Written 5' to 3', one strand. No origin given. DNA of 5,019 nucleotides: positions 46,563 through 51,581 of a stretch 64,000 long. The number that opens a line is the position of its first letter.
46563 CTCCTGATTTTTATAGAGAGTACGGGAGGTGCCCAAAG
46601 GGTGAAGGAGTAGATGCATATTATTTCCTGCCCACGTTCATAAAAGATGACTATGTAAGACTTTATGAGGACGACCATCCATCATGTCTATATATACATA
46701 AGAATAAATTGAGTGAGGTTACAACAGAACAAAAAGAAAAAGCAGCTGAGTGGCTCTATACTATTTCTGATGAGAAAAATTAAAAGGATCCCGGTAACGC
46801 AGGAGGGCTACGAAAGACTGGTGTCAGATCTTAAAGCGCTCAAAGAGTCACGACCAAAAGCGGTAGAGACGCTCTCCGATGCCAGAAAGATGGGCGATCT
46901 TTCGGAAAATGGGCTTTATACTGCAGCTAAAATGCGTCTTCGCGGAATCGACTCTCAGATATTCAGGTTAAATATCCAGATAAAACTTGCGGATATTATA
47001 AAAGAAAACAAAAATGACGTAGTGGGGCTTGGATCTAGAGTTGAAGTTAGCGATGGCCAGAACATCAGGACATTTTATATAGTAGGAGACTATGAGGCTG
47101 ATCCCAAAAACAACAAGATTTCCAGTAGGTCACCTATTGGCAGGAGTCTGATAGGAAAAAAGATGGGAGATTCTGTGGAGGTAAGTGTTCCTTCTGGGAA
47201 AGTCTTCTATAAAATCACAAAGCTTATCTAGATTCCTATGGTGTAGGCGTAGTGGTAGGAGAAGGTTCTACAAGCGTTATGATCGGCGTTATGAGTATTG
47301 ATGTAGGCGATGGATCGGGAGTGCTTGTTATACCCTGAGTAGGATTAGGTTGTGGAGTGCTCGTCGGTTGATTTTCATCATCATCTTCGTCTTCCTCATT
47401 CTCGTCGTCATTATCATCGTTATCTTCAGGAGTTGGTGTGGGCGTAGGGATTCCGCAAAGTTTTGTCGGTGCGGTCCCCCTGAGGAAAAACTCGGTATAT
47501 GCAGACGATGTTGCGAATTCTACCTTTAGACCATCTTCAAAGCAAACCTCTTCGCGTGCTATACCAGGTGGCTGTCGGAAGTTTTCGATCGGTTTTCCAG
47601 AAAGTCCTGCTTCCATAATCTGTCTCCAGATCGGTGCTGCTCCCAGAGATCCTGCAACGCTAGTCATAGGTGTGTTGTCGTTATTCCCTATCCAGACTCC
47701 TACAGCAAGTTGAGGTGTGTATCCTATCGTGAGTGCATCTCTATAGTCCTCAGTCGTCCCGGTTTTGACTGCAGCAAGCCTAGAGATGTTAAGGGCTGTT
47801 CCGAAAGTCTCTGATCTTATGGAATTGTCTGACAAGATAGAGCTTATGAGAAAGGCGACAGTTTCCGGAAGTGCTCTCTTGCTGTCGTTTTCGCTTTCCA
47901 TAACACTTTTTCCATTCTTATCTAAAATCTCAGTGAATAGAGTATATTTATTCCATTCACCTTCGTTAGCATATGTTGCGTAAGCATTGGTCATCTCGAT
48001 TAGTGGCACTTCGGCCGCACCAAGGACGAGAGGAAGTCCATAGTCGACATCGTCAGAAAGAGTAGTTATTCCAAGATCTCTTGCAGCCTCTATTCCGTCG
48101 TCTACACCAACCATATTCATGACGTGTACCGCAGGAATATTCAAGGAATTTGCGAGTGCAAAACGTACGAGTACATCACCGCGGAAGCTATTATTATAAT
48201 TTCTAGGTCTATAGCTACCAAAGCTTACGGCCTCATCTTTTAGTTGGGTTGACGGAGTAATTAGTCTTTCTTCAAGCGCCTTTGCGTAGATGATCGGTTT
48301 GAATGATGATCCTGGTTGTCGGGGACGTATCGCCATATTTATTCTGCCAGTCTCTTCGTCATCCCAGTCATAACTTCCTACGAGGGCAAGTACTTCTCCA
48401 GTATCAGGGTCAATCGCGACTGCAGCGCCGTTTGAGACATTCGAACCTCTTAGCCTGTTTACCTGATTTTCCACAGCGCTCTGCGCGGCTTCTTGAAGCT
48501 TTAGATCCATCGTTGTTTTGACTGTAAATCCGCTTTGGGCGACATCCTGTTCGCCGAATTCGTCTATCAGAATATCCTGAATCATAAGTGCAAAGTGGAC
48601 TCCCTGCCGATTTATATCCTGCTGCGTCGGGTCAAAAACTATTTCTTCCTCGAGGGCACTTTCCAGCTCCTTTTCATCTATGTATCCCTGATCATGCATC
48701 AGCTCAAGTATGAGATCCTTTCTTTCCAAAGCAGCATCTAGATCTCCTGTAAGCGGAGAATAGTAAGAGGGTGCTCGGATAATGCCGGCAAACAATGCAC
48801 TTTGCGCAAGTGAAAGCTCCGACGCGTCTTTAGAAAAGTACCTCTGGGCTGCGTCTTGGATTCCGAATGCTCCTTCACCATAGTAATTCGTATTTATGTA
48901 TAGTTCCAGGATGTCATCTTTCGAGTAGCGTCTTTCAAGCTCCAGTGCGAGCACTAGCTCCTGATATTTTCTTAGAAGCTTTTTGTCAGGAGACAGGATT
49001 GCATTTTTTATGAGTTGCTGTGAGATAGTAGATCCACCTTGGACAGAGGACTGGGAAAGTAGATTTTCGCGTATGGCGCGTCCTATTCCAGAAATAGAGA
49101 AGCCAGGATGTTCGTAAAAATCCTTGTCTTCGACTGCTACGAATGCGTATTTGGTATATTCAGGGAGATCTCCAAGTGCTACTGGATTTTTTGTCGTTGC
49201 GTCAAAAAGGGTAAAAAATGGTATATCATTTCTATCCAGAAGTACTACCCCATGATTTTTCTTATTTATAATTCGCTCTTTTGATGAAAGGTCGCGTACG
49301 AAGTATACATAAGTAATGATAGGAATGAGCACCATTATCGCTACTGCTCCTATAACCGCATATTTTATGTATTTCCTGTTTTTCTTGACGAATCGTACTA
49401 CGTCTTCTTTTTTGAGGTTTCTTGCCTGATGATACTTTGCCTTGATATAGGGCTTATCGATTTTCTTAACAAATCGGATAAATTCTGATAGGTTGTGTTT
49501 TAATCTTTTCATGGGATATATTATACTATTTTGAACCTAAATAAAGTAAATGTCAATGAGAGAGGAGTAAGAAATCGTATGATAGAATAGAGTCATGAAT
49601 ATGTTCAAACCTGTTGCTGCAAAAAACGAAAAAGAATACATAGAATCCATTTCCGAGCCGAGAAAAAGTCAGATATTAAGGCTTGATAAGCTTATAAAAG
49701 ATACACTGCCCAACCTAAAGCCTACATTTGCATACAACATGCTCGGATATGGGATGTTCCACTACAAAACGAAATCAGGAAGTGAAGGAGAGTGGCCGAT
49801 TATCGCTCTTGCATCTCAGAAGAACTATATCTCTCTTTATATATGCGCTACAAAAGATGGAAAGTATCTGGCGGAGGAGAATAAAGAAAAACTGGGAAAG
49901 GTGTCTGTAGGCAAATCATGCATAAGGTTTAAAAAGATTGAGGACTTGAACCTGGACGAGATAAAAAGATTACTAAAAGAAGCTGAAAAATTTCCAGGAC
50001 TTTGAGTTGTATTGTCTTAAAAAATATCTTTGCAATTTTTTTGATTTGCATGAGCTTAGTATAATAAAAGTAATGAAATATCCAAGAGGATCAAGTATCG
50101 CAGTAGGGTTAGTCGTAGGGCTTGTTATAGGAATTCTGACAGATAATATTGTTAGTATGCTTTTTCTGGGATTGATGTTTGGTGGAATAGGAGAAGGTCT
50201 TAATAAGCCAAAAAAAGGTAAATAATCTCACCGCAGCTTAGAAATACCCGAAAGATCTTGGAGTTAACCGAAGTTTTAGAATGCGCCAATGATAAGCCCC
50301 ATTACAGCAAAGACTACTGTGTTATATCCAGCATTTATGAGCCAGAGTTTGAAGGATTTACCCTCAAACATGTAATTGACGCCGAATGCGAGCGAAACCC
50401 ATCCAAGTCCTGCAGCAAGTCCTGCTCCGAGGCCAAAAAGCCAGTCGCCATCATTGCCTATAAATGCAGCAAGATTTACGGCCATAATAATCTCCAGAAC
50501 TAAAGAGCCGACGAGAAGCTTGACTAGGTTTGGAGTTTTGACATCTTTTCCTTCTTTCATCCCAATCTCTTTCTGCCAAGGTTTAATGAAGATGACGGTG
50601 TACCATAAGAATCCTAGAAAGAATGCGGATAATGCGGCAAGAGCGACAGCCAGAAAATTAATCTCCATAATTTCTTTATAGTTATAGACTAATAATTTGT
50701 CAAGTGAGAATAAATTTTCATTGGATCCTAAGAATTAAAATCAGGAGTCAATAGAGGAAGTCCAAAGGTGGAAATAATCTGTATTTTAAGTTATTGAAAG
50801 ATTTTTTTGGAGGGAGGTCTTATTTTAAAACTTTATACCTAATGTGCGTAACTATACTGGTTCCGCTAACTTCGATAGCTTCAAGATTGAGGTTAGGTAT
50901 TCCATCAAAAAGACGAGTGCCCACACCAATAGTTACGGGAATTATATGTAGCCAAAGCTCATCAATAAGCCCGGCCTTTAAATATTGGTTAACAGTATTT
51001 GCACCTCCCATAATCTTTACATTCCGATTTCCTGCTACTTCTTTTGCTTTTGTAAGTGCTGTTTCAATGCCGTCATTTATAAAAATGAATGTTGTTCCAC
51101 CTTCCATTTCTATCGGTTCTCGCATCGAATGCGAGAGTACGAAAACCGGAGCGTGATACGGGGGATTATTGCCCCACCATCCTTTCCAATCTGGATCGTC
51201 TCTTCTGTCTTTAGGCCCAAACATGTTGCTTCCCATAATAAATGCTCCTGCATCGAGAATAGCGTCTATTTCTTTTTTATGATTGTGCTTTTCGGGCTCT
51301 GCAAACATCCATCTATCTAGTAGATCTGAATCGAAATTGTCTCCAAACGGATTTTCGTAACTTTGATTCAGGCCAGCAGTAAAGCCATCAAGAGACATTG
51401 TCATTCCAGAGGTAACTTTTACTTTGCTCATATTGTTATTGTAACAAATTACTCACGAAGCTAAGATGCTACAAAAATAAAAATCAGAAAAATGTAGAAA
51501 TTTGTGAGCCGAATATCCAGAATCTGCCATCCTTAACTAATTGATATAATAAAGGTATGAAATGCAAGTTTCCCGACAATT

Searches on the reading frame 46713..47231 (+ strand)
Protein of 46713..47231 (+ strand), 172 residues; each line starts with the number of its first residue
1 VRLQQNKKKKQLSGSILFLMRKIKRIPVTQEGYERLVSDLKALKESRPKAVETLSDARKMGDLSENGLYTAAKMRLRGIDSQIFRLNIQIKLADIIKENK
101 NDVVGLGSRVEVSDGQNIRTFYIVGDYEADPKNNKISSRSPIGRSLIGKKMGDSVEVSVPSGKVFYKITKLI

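Call 10: search_protein_families(library=pfam, proteins=[window:46713-47231:+], max_evalue=0.001)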
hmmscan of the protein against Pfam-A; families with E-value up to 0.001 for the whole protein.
window:46713-47231:+ (172 aa): 2 families
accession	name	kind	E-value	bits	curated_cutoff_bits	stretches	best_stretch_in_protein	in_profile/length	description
PF01272.25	GreA_GreB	-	3.4e-22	78.6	26.9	1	100-170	2-74/77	Transcription elongation factor, GreA/GreB, C-term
PF03449.20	GreA_GreB_N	-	8.7e-18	64.7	24.5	1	26-95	1-71/71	Transcription elongation factor, N-terminal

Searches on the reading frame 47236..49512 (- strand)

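Call 10: search_protein_families(library=pfam, proteins=[window:47236-49512:-], max_evalue=0.001)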
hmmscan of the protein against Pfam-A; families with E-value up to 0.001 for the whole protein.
window:47236-49512:- (758 aa): 2 families
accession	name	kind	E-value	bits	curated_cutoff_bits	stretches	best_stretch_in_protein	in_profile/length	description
PF00912.28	Transgly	-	2.3e-57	193.7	27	1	105-273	11-178/178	Transglycosylase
PF00905.27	Transpeptidase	-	5e-21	75.6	22.1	1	362-634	1-299/299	Penicillin binding protein transpeptidase domain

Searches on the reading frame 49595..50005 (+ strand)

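Call 10: search_protein_families(library=pfam, proteins=[window:49595-50005:+], max_evalue=0.001)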
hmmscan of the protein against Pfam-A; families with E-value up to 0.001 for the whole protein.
window:49595-50005:+ (136 aa): 1 family
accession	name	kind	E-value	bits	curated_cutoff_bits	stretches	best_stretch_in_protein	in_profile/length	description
PF08818.16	DUF1801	-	1.6e-15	57.7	27.2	1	23-130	1-84/85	Domain of unknown function (DU1801)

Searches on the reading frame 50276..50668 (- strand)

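Call 74: search_protein_families(library=pfam, proteins=[window:50276-50668:-], max_evalue=1)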
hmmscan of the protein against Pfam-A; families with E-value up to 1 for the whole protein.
window:50276-50668:- (130 aa): 1 family
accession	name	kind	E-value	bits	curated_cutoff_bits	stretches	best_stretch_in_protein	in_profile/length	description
PF08570.15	DUF1761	-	5.1e-26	91.8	31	1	6-128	1-123/123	Protein of unknown function (DUF1761)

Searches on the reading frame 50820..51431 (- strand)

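Call 11: search_protein_families(library=pfam, proteins=[window:50820-51431:-], max_evalue=0.001)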
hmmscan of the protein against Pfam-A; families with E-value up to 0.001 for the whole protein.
window:50820-51431:- (203 aa): 1 family
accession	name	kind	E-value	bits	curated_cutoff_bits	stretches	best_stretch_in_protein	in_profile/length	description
PF01872.23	RibD_C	-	3.3e-19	69.9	24.1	1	5-190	2-192/197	RibD C-terminal domain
